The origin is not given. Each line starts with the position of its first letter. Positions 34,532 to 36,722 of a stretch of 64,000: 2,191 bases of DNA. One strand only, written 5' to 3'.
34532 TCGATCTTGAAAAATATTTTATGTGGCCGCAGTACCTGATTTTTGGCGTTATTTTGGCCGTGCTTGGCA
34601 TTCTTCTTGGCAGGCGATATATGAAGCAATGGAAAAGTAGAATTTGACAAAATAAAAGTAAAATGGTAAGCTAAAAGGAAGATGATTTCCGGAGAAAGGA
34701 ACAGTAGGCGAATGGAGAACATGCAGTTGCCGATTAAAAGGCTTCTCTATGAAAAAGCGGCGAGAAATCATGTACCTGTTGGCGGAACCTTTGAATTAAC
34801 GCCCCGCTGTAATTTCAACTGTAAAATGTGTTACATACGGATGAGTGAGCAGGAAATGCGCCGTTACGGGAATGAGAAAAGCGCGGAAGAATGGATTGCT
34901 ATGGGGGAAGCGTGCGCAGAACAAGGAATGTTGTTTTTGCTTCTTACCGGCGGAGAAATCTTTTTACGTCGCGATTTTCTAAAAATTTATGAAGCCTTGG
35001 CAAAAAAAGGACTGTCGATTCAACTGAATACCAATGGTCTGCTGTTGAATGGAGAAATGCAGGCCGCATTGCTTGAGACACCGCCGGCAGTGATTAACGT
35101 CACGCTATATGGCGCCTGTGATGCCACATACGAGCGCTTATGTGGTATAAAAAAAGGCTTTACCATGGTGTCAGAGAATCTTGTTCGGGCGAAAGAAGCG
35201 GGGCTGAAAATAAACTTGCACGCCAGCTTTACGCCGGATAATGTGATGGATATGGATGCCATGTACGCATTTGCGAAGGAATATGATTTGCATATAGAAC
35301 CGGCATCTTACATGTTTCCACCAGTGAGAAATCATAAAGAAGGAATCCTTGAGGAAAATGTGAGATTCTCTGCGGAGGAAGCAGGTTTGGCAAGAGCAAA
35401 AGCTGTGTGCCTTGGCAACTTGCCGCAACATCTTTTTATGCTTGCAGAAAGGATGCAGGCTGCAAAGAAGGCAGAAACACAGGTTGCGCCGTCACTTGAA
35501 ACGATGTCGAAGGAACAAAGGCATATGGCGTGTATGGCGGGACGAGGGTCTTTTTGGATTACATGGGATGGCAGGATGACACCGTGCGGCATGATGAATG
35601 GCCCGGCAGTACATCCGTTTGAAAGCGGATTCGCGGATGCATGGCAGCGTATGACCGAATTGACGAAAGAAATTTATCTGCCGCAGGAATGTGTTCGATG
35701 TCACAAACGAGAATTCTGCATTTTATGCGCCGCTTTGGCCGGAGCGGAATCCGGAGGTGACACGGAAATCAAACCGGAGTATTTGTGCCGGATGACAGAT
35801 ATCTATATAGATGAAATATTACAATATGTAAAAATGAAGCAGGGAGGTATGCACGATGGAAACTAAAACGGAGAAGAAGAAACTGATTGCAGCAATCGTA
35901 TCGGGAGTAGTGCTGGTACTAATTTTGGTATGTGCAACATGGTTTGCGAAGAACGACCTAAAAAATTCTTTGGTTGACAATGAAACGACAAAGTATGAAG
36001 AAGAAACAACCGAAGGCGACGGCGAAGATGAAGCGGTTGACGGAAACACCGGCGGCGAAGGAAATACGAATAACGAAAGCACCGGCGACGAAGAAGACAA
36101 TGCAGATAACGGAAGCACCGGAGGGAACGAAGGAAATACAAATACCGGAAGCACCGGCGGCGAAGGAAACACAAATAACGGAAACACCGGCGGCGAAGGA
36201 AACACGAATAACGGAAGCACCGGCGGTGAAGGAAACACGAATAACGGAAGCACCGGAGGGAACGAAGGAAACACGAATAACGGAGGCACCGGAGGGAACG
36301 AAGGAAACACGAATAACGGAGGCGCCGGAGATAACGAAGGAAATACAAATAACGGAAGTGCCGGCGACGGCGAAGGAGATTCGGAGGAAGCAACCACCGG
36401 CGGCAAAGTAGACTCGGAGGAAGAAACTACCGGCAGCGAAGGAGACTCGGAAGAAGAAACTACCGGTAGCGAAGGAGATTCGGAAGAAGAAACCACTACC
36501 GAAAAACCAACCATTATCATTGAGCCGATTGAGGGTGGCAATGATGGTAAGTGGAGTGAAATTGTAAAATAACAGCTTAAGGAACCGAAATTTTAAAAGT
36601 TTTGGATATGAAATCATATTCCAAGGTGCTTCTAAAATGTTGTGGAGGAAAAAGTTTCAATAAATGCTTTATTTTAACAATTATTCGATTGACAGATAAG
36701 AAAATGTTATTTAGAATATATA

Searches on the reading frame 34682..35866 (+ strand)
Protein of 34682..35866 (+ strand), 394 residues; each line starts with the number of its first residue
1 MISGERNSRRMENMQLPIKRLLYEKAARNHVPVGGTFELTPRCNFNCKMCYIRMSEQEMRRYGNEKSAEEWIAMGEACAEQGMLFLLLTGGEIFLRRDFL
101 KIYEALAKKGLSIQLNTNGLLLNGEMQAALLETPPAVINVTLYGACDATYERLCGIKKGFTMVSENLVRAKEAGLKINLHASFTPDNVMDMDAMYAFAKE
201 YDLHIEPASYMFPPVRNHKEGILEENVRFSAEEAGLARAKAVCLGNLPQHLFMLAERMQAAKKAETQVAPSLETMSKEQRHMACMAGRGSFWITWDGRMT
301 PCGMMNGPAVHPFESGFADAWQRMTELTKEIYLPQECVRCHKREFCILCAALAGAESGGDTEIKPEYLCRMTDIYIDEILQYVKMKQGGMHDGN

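Call 6: search_protein_families(library=pfam, proteins=[window:34682-35866:+], max_evalue=0.001)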
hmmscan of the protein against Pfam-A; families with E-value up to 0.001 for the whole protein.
window:34682-35866:+ (394 aa): 1 family
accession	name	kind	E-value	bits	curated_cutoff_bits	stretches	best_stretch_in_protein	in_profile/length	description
PF04055.27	Radical_SAM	-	1.7e-21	77.5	29.5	1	38-194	2-162/166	Radical SAM superfamily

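Call 20: search_protein_families(library=ncbifam, proteins=[window:34682-35866:+], max_evalue=0.01)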
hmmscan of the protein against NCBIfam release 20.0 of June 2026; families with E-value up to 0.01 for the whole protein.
window:34682-35866:+ (394 aa): 58 families (the best 25 are shown)
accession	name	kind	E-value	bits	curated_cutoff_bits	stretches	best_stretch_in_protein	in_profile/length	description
TIGR04545.1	rSAM_ahbD_hemeb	equivalog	4.1e-22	79.1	500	1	37-361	4-329/339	heme b synthase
TIGR02668.1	moaA_archaeal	equivalog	1.9e-18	66.5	325.25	1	38-206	15-182/303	GTP 3',8-cyclase MoaA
TIGR04546.1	rSAM_ahbC_deAc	equivalog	3.2e-18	65.7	650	1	15-202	25-204/390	12,18-didecarboxysiroheme deacetylase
TIGR04055.1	rSAM_NirJ2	equivalog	5.5e-17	62.3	500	1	39-357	6-311/326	putative heme d1 biosynthesis radical SAM protein NirJ2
TIGR02109.1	PQQ_syn_pqqE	equivalog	1.1e-16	60.8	381.35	1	31-203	5-174/358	pyrroloquinoline quinone biosynthesis protein PqqE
TIGR02666.1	moaA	equivalog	1.5e-16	60.3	284.05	1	39-207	16-189/336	GTP 3',8-cyclase MoaA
TIGR04051.1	rSAM_NirJ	equivalog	9.8e-16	57.6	515.45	1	37-203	6-168/354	heme d1 biosynthesis radical SAM protein NirJ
TIGR04303.1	GeoRSP_rSAM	equivalog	1.1e-15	58.1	400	1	38-202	10-168/325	GeoRSP system radical SAM/SPASM protein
TIGR04053.2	TIGR04053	equivalog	5.6e-15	55.5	395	1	32-213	7-188/366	TIGR04053 family radical SAM/SPASM domain-containing protein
TIGR04250.1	SCM_rSAM_ScmE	equivalog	6.2e-15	54.9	400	1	37-358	7-336/358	SynChlorMet cassette radical SAM/SPASM protein ScmE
TIGR03962.1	mycofact_rSAM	equivalog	8.9e-15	54.7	265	1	31-202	10-177/339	mycofactocin radical SAM maturase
TIGR04054.1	rSAM_NirJ1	equivalog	1.6e-14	53.3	650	1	26-202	30-201/387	putative heme d1 biosynthesis radical SAM protein NirJ1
TIGR04403.1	rSAM_skfB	equivalog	3.5e-14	52.4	300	1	22-187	93-253/402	sporulation killing factor system radical SAM maturase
NF045574.1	sacti_mat_StsB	exception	4.2e-14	52.2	625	1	38-204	101-262/466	StsB family radical SAM/SPASM domain sactipeptide maturase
TIGR04347.1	pseudo_SAM_Halo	equivalog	6.5e-14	52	525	1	36-195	41-196/390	TIGR04347 family pseudo-SAM/SPASM protein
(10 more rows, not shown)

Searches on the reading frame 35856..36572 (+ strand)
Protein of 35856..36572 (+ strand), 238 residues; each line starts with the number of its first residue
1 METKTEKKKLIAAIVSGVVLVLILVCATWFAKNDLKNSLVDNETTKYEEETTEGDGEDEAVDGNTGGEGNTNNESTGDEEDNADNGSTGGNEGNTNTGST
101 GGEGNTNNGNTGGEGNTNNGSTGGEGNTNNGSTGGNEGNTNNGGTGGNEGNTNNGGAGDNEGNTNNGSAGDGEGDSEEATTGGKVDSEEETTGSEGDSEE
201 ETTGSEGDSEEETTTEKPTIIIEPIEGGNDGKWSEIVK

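Call 6: search_protein_families(library=pfam, proteins=[window:35856-36572:+], max_evalue=0.001)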
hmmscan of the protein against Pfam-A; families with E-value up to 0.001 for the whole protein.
window:35856-36572:+ (238 aa): 0 families

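Call 20: search_protein_families(library=ncbifam, proteins=[window:35856-36572:+], max_evalue=0.01)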
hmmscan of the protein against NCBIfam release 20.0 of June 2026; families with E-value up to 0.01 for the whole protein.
window:35856-36572:+ (238 aa): 1 family
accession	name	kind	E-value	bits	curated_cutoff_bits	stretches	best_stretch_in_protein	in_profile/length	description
NF004285.1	PRK05696.1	equivalog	0.0007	19.4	179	1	3-46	13-56/171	flagellar basal body-associated protein FliL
